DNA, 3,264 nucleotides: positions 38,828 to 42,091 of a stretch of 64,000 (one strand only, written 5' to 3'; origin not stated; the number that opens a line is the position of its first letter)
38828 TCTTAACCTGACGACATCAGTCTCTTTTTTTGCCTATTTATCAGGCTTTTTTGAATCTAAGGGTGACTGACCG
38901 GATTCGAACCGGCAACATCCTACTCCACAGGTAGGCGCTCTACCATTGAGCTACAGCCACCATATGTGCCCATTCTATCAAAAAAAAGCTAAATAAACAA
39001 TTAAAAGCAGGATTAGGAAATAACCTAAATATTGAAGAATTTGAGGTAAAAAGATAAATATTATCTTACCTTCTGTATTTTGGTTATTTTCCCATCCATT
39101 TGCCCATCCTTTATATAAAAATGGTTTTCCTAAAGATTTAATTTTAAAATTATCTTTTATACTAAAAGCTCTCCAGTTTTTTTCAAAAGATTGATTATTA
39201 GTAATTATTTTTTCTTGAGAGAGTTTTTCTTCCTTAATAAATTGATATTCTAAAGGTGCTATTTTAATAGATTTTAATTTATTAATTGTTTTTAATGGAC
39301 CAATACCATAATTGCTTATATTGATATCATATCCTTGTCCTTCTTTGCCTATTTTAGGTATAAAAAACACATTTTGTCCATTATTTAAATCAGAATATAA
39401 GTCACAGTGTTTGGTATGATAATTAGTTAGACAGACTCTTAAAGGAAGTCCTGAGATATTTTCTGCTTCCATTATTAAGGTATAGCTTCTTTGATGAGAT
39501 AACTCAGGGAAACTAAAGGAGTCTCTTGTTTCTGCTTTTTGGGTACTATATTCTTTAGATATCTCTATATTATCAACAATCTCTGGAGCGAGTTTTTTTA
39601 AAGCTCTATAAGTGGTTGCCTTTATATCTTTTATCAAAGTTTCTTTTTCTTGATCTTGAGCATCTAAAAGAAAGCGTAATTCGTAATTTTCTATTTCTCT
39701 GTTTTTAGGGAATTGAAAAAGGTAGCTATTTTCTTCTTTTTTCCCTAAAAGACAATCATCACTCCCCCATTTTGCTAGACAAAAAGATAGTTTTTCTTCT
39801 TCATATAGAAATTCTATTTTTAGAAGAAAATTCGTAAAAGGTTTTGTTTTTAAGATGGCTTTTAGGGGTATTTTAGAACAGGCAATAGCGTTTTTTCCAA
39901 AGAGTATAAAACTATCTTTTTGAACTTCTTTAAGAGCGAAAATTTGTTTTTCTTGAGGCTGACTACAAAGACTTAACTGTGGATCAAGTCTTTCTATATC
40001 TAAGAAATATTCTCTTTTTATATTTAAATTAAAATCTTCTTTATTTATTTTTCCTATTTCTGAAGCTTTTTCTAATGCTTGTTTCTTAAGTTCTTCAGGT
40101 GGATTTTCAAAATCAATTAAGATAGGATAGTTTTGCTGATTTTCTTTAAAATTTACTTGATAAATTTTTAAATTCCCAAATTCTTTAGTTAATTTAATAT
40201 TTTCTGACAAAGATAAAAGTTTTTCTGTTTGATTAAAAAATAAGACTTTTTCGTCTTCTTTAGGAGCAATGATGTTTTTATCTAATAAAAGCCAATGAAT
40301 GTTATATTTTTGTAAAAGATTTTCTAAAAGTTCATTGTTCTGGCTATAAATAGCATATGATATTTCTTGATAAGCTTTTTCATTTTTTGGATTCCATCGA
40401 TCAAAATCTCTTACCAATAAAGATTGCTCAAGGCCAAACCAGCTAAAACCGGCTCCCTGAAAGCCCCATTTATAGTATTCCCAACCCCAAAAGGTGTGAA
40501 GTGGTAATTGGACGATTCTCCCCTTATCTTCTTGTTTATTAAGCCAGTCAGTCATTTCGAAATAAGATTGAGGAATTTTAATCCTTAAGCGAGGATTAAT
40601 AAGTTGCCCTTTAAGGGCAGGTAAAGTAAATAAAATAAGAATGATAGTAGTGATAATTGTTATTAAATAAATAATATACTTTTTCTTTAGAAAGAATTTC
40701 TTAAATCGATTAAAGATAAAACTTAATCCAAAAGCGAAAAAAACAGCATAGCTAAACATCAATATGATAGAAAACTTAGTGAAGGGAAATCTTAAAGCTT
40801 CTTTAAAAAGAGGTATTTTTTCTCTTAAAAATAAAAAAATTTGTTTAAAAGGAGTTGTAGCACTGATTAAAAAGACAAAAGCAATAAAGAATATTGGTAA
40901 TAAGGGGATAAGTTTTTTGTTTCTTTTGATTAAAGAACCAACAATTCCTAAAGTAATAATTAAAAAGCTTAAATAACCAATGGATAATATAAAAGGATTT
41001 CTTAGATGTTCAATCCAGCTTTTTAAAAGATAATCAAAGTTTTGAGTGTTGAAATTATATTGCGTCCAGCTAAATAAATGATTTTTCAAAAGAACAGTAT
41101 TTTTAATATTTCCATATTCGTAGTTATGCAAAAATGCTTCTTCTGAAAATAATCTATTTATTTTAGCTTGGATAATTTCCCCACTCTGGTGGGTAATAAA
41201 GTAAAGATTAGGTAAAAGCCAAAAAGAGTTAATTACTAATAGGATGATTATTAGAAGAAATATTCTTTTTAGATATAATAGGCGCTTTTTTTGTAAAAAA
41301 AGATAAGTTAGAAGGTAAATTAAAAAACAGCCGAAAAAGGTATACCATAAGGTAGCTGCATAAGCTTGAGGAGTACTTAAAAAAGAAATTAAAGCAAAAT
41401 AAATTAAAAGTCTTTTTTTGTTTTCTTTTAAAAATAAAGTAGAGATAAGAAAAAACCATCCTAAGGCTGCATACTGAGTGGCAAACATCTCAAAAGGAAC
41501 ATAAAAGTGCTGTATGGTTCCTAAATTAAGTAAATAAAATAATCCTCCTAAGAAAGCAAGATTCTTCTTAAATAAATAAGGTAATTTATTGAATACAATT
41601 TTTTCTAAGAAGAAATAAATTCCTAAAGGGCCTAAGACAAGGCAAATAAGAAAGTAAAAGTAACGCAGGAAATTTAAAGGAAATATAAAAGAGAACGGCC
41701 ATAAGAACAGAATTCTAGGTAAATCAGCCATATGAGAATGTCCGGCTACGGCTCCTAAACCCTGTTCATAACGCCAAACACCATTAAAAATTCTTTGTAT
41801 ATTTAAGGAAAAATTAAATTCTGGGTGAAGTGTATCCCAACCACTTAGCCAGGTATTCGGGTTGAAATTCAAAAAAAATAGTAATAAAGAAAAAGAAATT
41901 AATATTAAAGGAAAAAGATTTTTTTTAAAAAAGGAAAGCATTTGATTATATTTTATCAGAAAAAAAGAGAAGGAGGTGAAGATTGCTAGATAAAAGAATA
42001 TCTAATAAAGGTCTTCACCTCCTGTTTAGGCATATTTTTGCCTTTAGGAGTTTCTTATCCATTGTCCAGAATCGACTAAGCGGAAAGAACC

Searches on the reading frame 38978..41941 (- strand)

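Call 81: search_protein_families(library=pfam, proteins=[window:38978-41941:-], max_evalue=0.001)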
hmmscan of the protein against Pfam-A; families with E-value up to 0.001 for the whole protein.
window:38978-41941:- (987 aa): 1 family
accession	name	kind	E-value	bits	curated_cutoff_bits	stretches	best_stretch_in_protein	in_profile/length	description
PF11847.13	GT-C_AftD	-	0.00024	19.6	26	1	425-592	379-543/661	Alpha-(1->3)-arabinofuranosyltransferase, N-terminal GT-C domain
